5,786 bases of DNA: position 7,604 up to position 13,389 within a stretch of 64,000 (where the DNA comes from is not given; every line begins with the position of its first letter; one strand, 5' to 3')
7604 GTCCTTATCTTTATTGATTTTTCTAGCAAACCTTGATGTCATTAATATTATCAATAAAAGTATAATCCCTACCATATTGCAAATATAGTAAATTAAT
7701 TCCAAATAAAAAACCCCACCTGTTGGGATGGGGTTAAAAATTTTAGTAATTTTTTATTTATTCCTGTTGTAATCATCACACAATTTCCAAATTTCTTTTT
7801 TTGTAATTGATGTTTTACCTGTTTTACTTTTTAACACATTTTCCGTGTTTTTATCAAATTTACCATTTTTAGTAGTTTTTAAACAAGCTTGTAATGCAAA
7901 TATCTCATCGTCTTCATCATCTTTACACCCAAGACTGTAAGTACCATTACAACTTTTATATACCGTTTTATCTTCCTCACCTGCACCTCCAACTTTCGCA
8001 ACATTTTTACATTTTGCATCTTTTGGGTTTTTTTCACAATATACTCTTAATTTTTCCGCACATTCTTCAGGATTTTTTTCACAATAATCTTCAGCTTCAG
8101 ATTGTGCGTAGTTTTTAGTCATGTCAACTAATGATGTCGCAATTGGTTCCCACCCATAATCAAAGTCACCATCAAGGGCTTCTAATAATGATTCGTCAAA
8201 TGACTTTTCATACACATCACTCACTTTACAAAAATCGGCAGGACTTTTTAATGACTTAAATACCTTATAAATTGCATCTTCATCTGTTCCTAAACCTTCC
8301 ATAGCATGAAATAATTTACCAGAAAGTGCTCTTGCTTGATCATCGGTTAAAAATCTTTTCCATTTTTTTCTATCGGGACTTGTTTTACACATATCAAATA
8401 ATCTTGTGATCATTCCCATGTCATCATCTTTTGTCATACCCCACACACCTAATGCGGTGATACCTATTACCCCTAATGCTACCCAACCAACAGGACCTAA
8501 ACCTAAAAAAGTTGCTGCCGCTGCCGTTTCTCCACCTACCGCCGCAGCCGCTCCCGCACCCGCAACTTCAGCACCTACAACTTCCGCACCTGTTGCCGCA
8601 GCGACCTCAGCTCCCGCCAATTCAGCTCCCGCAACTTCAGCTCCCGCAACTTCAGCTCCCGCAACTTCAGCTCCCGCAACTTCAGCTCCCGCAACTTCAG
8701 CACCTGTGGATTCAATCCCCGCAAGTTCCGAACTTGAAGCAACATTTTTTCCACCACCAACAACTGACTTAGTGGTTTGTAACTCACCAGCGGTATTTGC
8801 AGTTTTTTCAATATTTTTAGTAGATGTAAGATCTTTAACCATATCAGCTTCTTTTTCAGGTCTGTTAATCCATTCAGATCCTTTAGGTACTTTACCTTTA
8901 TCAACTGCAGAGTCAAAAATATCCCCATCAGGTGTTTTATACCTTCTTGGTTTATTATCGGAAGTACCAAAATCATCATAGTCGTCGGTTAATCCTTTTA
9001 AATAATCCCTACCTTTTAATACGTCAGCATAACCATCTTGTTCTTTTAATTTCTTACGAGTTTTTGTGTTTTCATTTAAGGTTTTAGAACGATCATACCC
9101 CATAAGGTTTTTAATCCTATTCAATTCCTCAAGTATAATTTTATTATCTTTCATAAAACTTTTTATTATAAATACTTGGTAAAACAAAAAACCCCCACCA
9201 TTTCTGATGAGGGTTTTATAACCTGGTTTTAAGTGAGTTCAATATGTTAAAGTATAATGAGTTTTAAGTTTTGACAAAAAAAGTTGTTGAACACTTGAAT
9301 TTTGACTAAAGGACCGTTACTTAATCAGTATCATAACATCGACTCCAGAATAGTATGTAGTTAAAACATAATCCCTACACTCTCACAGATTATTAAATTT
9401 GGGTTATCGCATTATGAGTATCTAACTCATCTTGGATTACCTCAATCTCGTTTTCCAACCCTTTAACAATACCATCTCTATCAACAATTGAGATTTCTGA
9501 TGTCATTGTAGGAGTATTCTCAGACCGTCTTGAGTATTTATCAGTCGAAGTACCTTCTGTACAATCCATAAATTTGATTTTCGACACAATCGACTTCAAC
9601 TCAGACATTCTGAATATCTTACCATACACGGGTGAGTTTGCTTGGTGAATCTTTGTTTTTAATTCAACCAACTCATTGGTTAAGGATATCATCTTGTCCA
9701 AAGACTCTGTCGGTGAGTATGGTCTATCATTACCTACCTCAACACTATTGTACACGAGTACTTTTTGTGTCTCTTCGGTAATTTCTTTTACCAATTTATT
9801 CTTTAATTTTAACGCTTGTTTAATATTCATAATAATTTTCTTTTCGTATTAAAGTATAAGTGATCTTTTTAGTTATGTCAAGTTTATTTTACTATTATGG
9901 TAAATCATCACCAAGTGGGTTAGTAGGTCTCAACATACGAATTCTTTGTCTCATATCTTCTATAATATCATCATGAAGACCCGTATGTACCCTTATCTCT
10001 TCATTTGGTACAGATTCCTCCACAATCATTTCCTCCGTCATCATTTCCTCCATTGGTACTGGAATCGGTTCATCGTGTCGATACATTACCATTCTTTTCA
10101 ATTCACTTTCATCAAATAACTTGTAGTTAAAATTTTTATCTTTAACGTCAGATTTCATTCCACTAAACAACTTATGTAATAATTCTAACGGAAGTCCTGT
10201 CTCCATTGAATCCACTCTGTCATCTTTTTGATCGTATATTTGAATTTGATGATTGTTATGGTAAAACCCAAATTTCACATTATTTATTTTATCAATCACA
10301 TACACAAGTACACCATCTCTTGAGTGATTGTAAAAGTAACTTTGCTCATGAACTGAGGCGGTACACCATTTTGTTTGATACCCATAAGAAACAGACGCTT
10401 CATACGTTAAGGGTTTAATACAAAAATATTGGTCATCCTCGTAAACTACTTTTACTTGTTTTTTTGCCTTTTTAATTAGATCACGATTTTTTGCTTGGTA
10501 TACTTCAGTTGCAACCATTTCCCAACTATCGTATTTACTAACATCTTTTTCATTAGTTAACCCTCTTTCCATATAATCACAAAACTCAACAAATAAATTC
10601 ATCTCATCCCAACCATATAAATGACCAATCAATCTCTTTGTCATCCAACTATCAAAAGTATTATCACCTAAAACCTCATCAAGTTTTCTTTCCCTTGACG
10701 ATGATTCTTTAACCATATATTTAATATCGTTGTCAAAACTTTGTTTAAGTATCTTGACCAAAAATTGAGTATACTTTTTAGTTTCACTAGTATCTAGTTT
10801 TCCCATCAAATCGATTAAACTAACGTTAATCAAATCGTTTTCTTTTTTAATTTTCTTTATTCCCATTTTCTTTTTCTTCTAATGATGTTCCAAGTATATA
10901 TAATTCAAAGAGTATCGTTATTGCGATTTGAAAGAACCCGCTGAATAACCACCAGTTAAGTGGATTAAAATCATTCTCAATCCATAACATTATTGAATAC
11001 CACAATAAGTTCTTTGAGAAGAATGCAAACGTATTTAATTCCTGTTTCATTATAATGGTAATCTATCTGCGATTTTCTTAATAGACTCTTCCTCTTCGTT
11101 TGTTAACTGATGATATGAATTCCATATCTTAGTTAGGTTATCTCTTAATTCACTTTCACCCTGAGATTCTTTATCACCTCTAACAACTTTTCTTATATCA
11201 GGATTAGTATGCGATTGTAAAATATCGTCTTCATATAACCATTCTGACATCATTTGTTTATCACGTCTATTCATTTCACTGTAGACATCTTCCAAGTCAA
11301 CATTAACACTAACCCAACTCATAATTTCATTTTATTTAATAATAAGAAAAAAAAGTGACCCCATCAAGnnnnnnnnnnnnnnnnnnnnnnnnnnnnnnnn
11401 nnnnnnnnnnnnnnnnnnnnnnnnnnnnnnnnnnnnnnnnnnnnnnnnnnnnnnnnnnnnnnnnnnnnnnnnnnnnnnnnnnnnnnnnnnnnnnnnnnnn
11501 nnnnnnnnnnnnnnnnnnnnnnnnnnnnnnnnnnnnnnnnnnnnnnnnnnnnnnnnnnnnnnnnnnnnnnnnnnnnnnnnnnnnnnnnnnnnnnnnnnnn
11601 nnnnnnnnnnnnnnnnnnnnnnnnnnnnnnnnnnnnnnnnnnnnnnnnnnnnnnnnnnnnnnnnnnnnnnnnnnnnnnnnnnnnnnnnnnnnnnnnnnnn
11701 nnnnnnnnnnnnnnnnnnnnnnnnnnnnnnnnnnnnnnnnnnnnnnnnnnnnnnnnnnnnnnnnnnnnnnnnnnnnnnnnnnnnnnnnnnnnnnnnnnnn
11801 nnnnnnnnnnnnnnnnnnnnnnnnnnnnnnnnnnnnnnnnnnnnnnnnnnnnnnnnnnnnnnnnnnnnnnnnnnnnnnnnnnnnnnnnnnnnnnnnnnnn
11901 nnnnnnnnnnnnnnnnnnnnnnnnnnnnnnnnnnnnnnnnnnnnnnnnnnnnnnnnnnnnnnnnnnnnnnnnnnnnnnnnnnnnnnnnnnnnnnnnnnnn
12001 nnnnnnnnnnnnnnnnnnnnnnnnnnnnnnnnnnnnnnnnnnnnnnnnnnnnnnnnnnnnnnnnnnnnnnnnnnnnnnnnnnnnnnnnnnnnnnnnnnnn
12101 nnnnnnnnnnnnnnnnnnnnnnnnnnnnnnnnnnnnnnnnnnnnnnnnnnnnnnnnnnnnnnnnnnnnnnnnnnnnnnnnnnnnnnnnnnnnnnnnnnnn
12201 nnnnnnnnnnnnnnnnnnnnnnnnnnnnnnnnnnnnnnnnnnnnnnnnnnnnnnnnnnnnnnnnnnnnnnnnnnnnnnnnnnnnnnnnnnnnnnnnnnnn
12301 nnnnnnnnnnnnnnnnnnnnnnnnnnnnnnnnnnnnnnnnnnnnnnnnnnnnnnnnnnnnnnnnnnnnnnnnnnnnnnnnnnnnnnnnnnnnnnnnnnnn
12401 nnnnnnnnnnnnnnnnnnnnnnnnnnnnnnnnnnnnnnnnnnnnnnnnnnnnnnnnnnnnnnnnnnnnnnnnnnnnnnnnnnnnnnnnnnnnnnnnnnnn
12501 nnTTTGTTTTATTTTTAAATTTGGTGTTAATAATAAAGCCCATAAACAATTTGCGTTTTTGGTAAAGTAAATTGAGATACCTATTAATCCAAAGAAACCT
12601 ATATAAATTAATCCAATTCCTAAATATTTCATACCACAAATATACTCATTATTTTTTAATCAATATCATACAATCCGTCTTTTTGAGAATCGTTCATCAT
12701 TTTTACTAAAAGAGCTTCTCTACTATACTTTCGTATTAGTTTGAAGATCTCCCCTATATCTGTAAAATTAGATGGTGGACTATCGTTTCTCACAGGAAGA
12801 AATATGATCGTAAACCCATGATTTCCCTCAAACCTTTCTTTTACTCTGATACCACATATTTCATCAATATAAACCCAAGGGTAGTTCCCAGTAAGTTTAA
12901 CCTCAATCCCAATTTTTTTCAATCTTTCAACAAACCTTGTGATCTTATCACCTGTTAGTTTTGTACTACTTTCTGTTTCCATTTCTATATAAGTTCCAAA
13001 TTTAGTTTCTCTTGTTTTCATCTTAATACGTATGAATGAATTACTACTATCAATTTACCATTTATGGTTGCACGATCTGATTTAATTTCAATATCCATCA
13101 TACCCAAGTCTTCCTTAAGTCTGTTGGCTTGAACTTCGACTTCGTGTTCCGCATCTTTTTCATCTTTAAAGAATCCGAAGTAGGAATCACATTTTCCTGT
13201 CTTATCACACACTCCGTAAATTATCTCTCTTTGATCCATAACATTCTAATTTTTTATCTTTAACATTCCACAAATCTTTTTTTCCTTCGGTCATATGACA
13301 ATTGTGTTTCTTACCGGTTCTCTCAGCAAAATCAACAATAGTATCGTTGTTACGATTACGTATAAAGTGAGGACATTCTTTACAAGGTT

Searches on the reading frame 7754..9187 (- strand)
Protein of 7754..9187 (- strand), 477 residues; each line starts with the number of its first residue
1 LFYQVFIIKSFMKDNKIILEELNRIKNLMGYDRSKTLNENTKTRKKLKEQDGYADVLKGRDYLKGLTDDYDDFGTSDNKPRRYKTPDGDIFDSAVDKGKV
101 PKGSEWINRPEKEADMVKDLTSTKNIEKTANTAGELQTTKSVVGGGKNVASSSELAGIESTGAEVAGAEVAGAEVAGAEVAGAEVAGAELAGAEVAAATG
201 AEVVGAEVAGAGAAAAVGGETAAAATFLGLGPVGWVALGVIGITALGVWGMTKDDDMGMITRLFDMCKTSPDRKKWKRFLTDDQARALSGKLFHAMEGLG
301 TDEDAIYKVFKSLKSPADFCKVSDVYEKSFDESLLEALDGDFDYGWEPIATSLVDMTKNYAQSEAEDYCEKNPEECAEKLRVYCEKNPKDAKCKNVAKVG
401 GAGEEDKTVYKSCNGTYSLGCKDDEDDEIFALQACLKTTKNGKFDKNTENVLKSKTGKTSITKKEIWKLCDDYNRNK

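Call 51: search_protein_families(library=pfam, proteins=[window:7754-9187:-], max_evalue=0.05)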
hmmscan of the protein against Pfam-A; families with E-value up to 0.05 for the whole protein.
window:7754-9187:- (477 aa): 1 family
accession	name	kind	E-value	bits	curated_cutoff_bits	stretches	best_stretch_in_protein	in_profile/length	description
PF00191.25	Annexin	-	1.5e-05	25.4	25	1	292-342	6-55/66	Annexin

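Call 78: search_protein_families(library=phrogs, proteins=[window:7754-9187:-], max_evalue=0.001)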
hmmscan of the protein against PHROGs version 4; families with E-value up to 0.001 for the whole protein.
window:7754-9187:- (477 aa): 2 families
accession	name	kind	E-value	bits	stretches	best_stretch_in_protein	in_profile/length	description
phrog_7713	-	unknown function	0.00018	22.2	1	154-209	31-85/103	-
phrog_31265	-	unknown function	0.0009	20.2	0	145-200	102-156/264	-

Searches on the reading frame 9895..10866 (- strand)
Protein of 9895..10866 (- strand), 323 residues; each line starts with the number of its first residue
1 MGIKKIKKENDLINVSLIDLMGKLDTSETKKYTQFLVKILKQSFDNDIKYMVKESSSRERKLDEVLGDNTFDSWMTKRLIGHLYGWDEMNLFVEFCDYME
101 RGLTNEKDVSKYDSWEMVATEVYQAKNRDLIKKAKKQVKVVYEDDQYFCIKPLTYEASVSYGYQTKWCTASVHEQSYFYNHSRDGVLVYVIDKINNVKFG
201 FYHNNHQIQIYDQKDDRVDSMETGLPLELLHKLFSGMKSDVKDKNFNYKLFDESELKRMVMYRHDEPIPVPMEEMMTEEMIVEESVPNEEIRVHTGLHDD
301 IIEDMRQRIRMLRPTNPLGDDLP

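Call 3: search_protein_families(library=pfam, proteins=[window:9895-10866:-], max_evalue=0.01)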
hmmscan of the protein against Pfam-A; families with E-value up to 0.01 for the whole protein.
window:9895-10866:- (323 aa): 0 families

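Call 4: search_protein_families(library=phrogs, proteins=[window:9895-10866:-], max_evalue=0.001)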
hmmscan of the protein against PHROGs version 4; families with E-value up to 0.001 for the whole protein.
window:9895-10866:- (323 aa): 2 families
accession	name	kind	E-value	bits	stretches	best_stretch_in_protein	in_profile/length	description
phrog_17056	-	unknown function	7.8e-13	49.5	1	101-222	93-210/420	-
phrog_28193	-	unknown function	4.7e-08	33.3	1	113-252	82-229/681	-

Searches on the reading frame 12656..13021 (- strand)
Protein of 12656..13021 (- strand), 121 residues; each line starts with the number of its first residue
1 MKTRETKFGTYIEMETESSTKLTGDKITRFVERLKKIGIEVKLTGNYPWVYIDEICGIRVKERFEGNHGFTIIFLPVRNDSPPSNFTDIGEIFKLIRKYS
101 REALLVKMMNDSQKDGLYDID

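Call 3: search_protein_families(library=pfam, proteins=[window:12656-13021:-], max_evalue=0.01)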
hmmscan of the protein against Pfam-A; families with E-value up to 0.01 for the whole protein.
window:12656-13021:- (121 aa): 0 families

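Call 4: search_protein_families(library=phrogs, proteins=[window:12656-13021:-], max_evalue=0.001)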
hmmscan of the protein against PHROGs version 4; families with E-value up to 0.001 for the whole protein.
window:12656-13021:- (121 aa): 1 family
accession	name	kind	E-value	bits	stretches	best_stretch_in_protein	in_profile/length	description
phrog_38683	-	unknown function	3e-21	77.3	1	13-107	51-143/151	-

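Call 51: search_protein_families(library=pfam, proteins=[window:12656-13021:-], max_evalue=0.05)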
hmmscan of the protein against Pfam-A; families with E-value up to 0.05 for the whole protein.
window:12656-13021:- (121 aa): 0 families

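Call 77: search_protein_families(library=padloc, proteins=[window:12656-13021:-], max_evalue=0.001)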
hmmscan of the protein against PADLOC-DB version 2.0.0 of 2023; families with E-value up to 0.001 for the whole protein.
window:12656-13021:- (121 aa): 0 families

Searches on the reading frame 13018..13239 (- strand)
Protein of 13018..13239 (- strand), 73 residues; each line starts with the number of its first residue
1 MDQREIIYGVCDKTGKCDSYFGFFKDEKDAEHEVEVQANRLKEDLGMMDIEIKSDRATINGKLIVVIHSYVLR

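Call 62: search_protein_families(library=pfam, proteins=[window:13018-13239:-], max_evalue=0.05)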
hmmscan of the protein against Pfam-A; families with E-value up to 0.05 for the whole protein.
window:13018-13239:- (73 aa): 1 family
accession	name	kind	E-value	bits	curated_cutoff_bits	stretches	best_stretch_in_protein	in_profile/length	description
PF00956.23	NAP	-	0.026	14.2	28.6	1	11-52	204-247/266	Nucleosome assembly protein (NAP)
